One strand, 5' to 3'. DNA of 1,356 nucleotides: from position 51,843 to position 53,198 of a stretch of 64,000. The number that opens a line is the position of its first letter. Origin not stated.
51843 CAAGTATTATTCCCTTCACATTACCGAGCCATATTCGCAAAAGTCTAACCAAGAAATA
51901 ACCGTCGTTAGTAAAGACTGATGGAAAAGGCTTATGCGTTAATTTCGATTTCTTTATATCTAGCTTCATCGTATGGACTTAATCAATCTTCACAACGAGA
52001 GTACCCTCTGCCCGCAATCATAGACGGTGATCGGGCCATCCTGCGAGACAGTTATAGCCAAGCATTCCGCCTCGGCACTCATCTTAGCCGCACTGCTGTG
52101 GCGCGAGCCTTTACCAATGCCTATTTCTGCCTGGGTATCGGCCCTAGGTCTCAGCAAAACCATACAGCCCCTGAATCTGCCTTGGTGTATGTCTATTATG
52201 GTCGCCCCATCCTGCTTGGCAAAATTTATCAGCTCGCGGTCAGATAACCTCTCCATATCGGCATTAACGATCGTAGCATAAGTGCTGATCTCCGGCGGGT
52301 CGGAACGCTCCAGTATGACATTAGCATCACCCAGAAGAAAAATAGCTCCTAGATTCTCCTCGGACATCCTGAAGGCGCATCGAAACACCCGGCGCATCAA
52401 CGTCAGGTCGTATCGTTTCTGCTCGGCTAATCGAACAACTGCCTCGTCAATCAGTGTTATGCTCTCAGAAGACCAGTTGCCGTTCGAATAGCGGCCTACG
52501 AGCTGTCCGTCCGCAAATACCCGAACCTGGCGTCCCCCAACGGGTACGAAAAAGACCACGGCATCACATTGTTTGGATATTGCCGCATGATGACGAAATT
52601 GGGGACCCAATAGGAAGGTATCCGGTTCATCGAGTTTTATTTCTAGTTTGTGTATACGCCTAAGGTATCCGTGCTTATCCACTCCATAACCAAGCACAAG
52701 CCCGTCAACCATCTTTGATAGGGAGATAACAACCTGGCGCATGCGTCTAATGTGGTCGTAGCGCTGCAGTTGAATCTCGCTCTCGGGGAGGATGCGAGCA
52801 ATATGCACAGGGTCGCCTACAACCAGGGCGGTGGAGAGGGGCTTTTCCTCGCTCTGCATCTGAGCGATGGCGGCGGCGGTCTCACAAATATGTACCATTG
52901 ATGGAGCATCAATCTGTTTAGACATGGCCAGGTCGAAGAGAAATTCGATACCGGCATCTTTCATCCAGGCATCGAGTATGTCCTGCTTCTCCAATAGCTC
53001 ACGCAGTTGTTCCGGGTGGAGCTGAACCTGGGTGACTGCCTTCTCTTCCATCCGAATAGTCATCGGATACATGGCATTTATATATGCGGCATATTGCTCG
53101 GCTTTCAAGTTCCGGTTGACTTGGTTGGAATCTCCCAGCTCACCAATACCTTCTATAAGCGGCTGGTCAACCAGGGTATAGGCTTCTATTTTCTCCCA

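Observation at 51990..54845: One 951-aa protein fuses an acyl-CoA-synthetase-like domain to two tandem diadenylate-cyclase-like domains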

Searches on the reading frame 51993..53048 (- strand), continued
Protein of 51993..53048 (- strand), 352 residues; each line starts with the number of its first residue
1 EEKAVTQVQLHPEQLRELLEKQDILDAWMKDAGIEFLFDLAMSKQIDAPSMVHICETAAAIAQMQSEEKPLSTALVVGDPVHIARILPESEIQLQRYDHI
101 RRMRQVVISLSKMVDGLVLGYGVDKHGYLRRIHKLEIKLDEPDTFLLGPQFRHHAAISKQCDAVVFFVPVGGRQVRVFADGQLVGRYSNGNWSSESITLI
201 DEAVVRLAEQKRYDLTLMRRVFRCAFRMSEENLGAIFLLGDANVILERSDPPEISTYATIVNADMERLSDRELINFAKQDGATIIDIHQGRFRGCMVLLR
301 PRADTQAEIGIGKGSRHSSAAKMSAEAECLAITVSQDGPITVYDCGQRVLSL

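Call 76: search_solved_structures(query=A2, max_evalue=1, show_alignments=3)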
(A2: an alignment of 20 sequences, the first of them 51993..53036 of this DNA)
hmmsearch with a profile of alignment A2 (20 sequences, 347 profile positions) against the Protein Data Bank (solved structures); distinct sequences matched with E-value up to 1: 0.

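Call 77: search_protein_families(library=padloc, proteins=[P0177, P0130, P0253, P0123], max_evalue=0.01)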
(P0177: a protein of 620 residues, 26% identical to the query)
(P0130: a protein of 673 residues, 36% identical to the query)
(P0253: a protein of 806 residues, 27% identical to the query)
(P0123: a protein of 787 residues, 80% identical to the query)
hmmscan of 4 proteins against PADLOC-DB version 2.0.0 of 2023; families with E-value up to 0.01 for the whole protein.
P0177 (620 aa): 5 families
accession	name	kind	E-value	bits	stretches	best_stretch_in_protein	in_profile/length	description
PDLC02934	PRTase_III-A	-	5.1e-31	106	1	6-248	16-258/393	-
PDLC02935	PRTase_III-A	-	4.4e-18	63.6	1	13-248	28-259/290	-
PDLC02933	PRTase_III-A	-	5.5e-12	43.9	1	14-287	12-295/368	-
PDLC02931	PRTase_III-A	-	7.9e-08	30.3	1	16-245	33-263/267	-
PDLC02932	PRTase_III-A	-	5.1e-07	27.5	1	24-212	36-222/271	-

P0130 (673 aa): 0 families

P0253 (806 aa): 1 family
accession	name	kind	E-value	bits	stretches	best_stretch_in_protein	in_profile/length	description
PDLC02016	SAVED_CHAT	-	1.4e-09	35.4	1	236-366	126-249/498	-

P0123 (787 aa): 0 families

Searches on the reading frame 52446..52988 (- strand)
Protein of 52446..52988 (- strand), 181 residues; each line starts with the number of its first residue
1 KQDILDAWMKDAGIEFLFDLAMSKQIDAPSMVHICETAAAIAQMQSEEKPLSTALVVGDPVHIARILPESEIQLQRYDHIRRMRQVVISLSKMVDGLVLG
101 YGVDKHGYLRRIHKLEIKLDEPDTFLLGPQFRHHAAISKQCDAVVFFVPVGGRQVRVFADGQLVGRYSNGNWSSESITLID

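Call 14: search_protein_families(library=pfam, proteins=[window:52446-52988:-], max_evalue=10)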
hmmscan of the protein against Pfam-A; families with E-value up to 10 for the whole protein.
window:52446-52988:- (181 aa): 1 family
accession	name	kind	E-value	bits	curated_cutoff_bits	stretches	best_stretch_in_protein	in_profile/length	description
PF02457.21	DAC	-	0.11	12.5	27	1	50-162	11-118/119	DisA bacterial checkpoint controller nucleotide-binding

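Call 15: search_protein_families(library=ncbifam, proteins=[window:52446-52988:-], max_evalue=10)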
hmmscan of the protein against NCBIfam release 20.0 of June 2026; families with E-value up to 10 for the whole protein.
window:52446-52988:- (181 aa): 1 family
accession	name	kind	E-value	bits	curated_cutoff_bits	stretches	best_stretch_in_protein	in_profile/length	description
NF006605.0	PRK09162.1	equivalog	0.0034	16.8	181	2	93-114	155-176/183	hypoxanthine-guanine phosphoribosyltransferase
